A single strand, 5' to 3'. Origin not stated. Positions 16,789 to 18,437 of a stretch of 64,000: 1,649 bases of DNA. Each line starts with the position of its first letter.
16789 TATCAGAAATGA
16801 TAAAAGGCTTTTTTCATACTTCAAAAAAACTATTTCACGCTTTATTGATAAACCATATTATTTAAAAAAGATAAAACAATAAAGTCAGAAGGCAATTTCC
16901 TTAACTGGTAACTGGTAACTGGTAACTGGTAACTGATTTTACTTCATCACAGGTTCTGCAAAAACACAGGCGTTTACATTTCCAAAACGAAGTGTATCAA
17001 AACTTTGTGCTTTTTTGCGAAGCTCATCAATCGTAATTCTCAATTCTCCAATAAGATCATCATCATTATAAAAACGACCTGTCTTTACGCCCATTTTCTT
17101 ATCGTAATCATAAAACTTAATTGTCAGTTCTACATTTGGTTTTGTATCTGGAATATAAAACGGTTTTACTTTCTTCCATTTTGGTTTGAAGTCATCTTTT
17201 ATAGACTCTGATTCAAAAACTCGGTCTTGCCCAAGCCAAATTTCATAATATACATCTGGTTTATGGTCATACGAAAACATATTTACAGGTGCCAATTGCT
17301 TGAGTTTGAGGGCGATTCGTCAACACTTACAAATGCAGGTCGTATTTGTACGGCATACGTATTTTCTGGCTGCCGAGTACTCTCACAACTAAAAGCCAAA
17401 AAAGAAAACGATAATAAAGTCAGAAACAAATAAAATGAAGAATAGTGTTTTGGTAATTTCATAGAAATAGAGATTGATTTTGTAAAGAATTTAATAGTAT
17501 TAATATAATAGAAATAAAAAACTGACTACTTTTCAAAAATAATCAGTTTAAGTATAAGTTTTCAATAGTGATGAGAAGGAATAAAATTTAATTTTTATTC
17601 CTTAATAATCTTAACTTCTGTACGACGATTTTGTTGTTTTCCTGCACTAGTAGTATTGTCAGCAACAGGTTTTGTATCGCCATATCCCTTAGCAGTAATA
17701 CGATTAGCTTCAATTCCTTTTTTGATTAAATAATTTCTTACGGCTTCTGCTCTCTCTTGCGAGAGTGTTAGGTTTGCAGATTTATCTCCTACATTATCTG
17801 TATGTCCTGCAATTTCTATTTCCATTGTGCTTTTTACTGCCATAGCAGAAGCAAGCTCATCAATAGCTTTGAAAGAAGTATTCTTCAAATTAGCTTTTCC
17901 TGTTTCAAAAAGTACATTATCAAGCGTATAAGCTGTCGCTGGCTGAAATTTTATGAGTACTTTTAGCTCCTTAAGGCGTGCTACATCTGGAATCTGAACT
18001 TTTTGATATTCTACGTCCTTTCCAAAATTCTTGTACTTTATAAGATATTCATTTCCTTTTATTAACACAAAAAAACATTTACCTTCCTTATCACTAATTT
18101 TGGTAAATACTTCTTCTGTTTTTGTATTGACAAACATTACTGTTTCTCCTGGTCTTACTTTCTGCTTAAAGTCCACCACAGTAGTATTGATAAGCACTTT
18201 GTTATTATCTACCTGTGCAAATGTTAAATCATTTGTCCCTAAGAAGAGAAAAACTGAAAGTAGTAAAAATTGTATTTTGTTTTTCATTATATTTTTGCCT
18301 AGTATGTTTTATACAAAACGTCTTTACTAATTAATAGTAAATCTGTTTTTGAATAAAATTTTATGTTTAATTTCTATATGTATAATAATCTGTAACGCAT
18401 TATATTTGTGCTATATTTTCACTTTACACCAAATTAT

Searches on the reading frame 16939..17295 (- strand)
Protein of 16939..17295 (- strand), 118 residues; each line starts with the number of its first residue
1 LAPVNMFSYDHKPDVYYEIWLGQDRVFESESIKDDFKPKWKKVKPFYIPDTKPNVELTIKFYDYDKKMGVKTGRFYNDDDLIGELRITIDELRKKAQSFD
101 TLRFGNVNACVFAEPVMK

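Call 82: search_protein_families(library=pfam, proteins=[window:16939-17295:-], max_evalue=0.001)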
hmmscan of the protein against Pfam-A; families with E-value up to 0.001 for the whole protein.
window:16939-17295:- (118 aa): 1 family
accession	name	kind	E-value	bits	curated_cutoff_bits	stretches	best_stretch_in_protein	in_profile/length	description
PF00168.36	C2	-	3.7e-09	37.2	22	1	11-96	20-96/104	C2 domain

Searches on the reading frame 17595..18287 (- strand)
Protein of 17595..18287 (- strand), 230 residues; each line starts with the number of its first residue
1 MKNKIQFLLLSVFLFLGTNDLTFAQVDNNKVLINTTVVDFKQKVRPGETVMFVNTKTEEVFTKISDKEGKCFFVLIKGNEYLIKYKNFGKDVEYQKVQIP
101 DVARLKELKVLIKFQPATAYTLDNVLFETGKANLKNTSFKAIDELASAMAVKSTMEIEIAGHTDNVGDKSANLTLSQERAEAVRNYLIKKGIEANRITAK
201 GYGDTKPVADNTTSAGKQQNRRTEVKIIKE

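Call 82: search_protein_families(library=pfam, proteins=[window:17595-18287:-], max_evalue=0.001)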
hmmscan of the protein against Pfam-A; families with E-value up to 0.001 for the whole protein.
window:17595-18287:- (230 aa): 2 families
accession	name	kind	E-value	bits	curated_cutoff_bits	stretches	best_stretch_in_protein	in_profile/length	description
PF00691.25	OmpA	-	2.7e-25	89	27.2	1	126-221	1-98/98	OmpA family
PF05359.17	DUF748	-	5.5e-08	31.8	50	1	121-171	877-927/1037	Domain of Unknown Function (DUF748)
